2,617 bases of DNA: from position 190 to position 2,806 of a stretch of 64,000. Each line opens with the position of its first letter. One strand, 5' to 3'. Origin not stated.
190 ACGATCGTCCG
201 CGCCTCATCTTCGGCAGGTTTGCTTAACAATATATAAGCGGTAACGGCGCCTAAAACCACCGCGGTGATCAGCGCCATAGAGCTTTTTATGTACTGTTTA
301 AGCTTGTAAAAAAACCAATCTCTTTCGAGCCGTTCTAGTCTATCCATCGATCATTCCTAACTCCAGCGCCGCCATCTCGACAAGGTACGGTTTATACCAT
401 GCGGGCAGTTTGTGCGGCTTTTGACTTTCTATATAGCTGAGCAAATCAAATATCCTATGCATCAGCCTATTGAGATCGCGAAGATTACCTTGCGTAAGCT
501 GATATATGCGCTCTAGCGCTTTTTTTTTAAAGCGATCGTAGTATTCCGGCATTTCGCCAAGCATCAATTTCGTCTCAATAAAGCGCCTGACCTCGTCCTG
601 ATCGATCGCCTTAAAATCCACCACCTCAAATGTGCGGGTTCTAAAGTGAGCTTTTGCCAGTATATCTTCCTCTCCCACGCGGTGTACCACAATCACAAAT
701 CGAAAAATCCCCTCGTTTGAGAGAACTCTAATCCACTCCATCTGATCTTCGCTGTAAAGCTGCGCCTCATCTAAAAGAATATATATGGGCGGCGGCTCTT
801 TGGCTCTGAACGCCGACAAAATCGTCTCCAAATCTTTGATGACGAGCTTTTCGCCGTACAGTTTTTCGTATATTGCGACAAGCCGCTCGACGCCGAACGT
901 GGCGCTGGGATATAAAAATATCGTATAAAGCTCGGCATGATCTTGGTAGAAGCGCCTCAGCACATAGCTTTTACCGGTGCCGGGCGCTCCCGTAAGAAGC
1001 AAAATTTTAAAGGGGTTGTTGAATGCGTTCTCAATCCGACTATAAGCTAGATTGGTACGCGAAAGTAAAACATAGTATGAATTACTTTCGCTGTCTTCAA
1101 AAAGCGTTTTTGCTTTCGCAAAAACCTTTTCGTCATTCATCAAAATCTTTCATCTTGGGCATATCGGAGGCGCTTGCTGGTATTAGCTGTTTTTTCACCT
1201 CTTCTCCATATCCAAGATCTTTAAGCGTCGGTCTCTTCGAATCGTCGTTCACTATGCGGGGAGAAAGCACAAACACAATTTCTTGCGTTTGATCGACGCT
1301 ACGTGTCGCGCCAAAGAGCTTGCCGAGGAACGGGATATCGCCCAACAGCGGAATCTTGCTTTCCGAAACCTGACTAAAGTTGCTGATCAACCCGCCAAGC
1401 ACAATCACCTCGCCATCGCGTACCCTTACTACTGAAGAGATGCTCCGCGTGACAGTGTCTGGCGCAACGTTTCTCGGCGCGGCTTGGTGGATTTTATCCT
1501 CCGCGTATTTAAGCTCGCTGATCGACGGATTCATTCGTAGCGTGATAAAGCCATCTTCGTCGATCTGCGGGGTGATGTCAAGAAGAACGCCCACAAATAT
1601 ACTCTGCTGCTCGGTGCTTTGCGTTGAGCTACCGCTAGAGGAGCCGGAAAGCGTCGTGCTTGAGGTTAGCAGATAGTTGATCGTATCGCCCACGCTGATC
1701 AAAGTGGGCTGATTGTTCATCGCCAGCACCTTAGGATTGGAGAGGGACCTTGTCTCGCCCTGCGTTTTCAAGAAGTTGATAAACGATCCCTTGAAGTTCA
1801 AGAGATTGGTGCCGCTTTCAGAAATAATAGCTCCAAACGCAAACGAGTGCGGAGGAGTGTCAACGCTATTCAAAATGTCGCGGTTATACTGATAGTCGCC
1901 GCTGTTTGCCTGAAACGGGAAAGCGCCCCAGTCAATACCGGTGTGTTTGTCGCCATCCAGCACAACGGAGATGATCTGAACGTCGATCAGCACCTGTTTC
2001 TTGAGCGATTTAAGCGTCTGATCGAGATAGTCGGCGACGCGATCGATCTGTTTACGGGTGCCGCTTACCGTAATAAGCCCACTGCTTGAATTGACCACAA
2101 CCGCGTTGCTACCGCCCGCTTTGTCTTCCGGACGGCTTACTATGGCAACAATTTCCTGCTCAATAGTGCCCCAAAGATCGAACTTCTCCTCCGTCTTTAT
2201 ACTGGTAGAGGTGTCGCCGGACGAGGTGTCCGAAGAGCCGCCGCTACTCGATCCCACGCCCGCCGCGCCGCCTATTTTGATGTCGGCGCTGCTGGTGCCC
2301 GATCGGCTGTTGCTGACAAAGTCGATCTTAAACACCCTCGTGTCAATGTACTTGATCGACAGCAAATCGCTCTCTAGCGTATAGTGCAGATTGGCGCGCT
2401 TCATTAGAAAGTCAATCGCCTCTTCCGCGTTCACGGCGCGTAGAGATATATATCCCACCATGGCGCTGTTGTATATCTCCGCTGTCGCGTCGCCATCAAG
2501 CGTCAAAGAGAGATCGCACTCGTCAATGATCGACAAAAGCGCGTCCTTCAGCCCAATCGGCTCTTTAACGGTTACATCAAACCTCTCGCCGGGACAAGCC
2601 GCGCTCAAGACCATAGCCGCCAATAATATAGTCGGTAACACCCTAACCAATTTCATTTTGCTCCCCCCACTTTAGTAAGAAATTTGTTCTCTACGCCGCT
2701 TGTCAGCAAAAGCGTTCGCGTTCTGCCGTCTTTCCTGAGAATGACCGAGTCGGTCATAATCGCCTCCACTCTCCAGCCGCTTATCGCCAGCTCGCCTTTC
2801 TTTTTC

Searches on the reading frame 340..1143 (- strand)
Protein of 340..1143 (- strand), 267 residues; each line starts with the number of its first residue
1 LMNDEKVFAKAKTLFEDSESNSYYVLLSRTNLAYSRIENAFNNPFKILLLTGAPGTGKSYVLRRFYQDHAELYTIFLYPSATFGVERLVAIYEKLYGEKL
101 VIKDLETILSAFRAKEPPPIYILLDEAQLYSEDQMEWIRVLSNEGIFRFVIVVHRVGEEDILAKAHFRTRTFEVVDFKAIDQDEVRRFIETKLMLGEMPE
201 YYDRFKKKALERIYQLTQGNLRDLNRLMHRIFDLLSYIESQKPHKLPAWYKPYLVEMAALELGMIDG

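Call 36: search_protein_families(library=padloc, alignment_id=A2, max_evalue=0.00001)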
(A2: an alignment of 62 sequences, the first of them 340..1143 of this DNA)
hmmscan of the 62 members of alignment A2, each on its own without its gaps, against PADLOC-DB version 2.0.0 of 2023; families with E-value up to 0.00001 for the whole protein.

A. member 1, window:340-1143:- (267 aa): 0 families

B. families by the number of members that match (of 62 scanned): 56 families (the first 25 are shown)
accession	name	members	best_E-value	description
PDLC04140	mad8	3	4.3e-08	mads_8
PDLC04135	mad3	2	5.5e-22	mads_3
PDLC02759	SspA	1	3e-50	SspA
PDLC02657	DndA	1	3.3e-48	DndA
PDLC04134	mad2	1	7.8e-19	mads_2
PDLC00847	E1-E2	1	2.8e-17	E1-E2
PDLC00855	E1-E2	1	5.6e-17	E1-E2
PDLC00856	E1-E2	1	2.5e-16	E1-E2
PDLC00848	E1-E2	1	3.1e-16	E1-E2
PDLC00836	E1-E2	1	8.6e-16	E1-E2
PDLC00829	E1-E2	1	3.6e-15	E1-E2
PDLC00832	E1-E2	1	9.9e-15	E1-E2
PDLC03859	LmuB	1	4.5e-14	-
PDLC00837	E1-E2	1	6.5e-14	E1-E2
PDLC00844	E1-E2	1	7.9e-14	E1-E2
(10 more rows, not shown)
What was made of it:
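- Tried and rejected: The PADLOC list for the 62 window ORFs was truncated at 25 families (call 36).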

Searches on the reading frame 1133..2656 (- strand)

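Call 37: search_protein_families(library=pfam, proteins=[window:1133-2656:-], max_evalue=0.000001)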
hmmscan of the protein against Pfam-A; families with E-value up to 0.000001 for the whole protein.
window:1133-2656:- (507 aa): 2 families
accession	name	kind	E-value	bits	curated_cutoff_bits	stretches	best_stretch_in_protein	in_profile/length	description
PF00263.26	Secretin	-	1.1e-43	149.1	27.5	1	296-469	2-168/169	Bacterial type II and III secretion system protein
PF07655.18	Secretin_N_2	-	8.5e-12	45.9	23.4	1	106-178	1-81/91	Secretin N-terminal domain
